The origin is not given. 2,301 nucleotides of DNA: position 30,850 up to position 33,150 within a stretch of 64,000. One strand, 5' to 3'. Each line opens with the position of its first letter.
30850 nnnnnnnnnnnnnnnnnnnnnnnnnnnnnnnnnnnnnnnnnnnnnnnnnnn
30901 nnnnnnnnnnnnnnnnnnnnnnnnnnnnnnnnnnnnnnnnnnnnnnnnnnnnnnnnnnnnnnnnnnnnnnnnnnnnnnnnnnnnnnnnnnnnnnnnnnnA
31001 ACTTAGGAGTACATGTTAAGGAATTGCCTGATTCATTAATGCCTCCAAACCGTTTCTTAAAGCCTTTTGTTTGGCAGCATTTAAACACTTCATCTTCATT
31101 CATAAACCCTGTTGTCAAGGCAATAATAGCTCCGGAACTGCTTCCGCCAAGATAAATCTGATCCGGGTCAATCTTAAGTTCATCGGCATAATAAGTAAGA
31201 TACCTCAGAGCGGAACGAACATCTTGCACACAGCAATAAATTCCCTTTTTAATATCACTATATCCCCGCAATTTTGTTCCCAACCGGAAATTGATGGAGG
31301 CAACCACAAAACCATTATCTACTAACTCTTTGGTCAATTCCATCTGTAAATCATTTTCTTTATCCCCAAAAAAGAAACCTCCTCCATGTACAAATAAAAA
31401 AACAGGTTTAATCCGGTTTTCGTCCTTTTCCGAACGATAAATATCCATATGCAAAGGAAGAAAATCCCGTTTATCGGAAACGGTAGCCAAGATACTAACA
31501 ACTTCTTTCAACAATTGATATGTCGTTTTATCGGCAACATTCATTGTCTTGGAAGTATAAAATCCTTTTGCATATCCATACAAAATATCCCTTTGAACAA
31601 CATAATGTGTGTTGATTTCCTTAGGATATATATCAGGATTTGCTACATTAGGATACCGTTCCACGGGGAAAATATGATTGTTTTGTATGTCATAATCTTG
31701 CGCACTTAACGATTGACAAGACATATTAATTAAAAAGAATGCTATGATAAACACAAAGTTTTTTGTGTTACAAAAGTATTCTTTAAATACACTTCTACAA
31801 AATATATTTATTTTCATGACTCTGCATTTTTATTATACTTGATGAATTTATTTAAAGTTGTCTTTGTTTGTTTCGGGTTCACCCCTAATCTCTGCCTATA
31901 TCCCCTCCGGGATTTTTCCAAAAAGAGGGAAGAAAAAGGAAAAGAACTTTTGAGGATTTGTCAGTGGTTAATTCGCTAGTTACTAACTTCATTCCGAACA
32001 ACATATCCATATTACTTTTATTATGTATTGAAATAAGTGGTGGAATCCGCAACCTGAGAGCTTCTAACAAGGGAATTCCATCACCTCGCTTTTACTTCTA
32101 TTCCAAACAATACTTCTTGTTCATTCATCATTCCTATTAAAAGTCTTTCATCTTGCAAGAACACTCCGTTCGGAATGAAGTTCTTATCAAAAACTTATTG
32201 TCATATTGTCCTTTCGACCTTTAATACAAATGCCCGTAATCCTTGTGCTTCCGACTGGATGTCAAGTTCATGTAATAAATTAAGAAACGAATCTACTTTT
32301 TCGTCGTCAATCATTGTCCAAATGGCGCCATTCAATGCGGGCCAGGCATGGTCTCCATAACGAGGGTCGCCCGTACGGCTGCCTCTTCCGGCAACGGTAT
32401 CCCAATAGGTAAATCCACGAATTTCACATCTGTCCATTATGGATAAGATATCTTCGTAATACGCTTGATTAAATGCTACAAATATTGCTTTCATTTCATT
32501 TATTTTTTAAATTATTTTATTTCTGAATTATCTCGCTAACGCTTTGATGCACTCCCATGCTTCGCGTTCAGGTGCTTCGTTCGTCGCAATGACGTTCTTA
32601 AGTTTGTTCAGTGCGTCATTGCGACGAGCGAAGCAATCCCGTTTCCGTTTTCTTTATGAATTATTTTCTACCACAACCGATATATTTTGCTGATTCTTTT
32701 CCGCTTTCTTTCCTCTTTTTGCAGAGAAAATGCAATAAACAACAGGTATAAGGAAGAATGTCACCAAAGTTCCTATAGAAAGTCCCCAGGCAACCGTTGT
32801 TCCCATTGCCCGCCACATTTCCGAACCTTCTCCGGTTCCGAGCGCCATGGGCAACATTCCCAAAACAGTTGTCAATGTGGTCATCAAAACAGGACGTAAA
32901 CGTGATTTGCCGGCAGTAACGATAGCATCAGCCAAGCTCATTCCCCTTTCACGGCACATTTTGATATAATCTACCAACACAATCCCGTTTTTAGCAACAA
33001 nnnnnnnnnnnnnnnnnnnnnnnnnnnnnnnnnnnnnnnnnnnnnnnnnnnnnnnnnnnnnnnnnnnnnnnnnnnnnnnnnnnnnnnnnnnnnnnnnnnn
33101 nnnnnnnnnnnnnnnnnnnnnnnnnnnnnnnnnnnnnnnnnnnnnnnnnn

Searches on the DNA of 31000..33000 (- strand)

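Call 5: search_rna_families(source=window, start=31000, end=33000, threshold=evalue, max_evalue=1, show_alignments=3)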
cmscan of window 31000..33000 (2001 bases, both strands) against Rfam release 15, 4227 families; matches with E-value up to 1: 1.
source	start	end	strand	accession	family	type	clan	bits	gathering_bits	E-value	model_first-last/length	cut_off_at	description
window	31395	31571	-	RF01052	Arthropod_7SK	Gene;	CL00013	13.4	44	0.59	1-351/351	no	Arthropod 7SK RNA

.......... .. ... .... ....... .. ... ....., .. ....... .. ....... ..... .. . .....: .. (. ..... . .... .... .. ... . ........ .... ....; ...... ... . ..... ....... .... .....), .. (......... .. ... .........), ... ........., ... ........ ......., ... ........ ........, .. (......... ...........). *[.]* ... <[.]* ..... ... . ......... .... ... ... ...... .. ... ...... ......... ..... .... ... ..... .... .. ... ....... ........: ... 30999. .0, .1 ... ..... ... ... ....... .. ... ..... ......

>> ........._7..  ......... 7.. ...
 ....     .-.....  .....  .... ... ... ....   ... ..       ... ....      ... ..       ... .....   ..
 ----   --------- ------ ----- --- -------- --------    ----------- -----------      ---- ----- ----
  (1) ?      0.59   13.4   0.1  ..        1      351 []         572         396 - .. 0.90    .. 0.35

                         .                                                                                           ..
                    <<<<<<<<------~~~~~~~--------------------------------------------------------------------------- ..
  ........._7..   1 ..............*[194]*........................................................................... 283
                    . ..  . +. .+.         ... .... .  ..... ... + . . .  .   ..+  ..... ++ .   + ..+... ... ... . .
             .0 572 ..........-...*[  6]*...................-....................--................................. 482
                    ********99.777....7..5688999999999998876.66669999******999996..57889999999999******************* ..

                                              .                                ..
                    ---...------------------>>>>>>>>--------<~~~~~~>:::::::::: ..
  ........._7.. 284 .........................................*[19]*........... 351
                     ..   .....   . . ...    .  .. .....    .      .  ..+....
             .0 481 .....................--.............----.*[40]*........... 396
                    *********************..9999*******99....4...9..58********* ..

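Call 56: search_dna_similar(query=window:31818-32200:-, collection=plasmids, mode=distant, max_evalue=0.01, max_rows=10)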
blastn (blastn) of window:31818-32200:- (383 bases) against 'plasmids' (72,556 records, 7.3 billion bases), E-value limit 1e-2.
No match.

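Call 57: search_dna_similar(query=window:31818-32200:-, collection=phages, mode=distant, max_evalue=0.01, max_rows=10)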
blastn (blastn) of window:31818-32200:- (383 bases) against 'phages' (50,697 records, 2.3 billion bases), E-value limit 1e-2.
No match.

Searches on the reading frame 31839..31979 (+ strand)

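Call 82: search_protein_families(library=pfam, proteins=[window:31839-31979:+], max_evalue=1)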
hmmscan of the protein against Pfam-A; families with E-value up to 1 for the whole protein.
window:31839-31979:+ (46 aa): 1 family
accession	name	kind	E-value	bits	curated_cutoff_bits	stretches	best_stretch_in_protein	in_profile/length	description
PF13724.11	DNA_binding_2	-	0.083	13.6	25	1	16-33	13-30/48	DNA-binding domain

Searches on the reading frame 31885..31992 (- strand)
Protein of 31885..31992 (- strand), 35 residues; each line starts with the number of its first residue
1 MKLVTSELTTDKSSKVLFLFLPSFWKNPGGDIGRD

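Call 54: find_encoding_contigs(protein=window:31885-31992:-, flank=2000, max_places=10)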
Protein window:31885-31992:- (35 aa): no gene with exactly this product is on record in the collection.

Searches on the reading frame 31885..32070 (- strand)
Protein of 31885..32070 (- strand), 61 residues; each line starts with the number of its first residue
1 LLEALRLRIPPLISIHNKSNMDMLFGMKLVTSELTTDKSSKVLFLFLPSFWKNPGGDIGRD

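Call 82: search_protein_families(library=pfam, proteins=[window:31885-32070:-], max_evalue=1)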
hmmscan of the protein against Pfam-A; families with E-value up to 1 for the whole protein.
window:31885-32070:- (61 aa): 0 families

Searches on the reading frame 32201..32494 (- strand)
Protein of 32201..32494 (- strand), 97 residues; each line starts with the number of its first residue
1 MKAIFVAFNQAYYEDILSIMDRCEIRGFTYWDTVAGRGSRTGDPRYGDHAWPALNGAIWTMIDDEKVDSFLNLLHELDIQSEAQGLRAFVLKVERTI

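Call 6: search_protein_families(library=pfam, proteins=[window:32201-32494:-])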
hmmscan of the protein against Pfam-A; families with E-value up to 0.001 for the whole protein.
window:32201-32494:- (97 aa): 1 family
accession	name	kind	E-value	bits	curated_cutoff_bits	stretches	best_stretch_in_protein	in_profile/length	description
PF00543.27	P-II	-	3.2e-05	24.7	25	1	1-96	1-95/102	Nitrogen regulatory protein P-II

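Call 7: find_encoding_contigs(protein=window:32201-32494:-, flank=3000, max_places=10)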
Protein window:32201-32494:- (97 aa): 1 contig read that carries it; 1 place shown.
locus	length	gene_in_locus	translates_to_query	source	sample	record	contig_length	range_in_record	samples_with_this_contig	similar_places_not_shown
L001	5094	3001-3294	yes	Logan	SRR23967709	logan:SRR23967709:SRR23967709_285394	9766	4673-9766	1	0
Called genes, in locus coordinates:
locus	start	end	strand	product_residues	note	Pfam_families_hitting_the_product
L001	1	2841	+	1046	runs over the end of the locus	PF00873:ACR_tran, PF03176:MMPL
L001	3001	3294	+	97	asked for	-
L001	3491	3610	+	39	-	-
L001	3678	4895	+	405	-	PF00135:COesterase, PF20434:BD-FAE, PF07859:Abhydrolase_3, PF02230:Abhydrolase_2 (faint)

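Call 59: list_cluster_members(proteins=[P0001, window:32201-32494:-])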
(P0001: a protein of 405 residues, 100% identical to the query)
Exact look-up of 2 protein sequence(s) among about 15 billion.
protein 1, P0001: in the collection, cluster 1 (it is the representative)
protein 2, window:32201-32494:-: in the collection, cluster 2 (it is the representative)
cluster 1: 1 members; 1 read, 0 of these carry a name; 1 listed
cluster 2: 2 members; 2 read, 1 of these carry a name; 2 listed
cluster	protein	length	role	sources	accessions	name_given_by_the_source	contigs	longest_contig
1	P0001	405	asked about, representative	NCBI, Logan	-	-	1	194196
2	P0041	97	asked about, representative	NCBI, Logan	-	-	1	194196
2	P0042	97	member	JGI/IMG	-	hypothetical protein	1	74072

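Call 77: find_homologous_proteins(query=window:32201-32494:-, max_evalue=1e-15)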
Query window:32201-32494:- (97 aa): 357 proteins with E <= 1e-15 among 365 candidates; the best 120 are listed.
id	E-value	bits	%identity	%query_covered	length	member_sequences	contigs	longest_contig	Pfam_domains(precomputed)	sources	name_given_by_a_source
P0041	8.1e-60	217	100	100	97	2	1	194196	-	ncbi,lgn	-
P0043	1.5e-49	184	79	100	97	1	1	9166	PF00543.28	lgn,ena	-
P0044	1.1e-46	175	77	100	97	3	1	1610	PF00543.28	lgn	-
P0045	3.4e-45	170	76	100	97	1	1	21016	PF00543.28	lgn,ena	-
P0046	4.1e-45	170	76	100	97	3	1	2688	PF00543.28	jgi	jgi:hypothetical protein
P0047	4.3e-44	167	77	100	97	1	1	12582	PF00543.28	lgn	-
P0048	5.6e-44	166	74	100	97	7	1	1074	PF00543.28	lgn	-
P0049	7.9e-44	166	73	100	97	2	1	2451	PF00543.28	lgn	-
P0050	1.9e-43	165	74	100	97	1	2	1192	PF00543.28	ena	-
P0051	2.7e-43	164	72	100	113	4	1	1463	-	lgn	-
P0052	4.1e-43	164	73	100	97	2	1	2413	PF00543.28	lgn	-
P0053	5.8e-43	163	73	100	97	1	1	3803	PF00543.28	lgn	-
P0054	1.5e-42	162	74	100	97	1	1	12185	PF00543.28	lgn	-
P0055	1.5e-42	162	73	100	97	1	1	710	PF00543.28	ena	-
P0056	2.0e-42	161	70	100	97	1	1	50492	-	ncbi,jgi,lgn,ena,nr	ncbi:MAG: hypothetical protein LBQ60_11000 [Bacteroidales bacterium]|jgi:nitrogen regulatory protein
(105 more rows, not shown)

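Call 78: find_encoding_contigs(protein=P0045, flank=2500, max_places=3)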
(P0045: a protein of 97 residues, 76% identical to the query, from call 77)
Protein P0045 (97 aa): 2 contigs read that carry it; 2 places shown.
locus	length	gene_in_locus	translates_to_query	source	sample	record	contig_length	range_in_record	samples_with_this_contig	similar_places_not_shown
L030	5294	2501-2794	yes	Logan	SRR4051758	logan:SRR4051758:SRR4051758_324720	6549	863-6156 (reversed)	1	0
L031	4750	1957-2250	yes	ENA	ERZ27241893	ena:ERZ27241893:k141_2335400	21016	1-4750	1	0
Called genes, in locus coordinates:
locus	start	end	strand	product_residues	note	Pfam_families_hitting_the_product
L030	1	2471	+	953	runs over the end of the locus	?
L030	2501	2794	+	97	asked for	PF00543:P-II (weak)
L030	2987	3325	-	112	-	PF04020:Phage_holin_4_2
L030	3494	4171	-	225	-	PF02525:Flavodoxin_2, PF03358:FMN_red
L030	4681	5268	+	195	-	PF01035:DNA_binding_1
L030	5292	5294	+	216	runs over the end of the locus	PF01035:DNA_binding_1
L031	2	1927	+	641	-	?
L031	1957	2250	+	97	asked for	PF00543:P-II (weak)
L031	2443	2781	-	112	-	PF04020:Phage_holin_4_2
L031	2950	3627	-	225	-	PF02525:Flavodoxin_2, PF03358:FMN_red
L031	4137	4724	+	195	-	PF01035:DNA_binding_1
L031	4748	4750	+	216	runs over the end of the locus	PF01035:DNA_binding_1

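Call 79: find_encoding_contigs(protein=P0047, flank=2500, max_places=3)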
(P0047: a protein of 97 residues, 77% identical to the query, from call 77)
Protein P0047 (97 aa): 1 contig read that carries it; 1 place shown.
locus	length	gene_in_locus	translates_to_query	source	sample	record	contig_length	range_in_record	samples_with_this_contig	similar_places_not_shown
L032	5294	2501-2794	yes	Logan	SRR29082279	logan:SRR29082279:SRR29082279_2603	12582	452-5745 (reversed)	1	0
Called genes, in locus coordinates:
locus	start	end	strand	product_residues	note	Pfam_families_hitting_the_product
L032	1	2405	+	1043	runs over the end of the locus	PF00873:ACR_tran, PF03176:MMPL (weak)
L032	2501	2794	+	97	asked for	PF00543:P-II (weak)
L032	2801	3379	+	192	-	-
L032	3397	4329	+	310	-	PF00165:HTH_AraC (faint), PF12833:HTH_18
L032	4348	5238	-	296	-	PF12833:HTH_18, PF00165:HTH_AraC (weak)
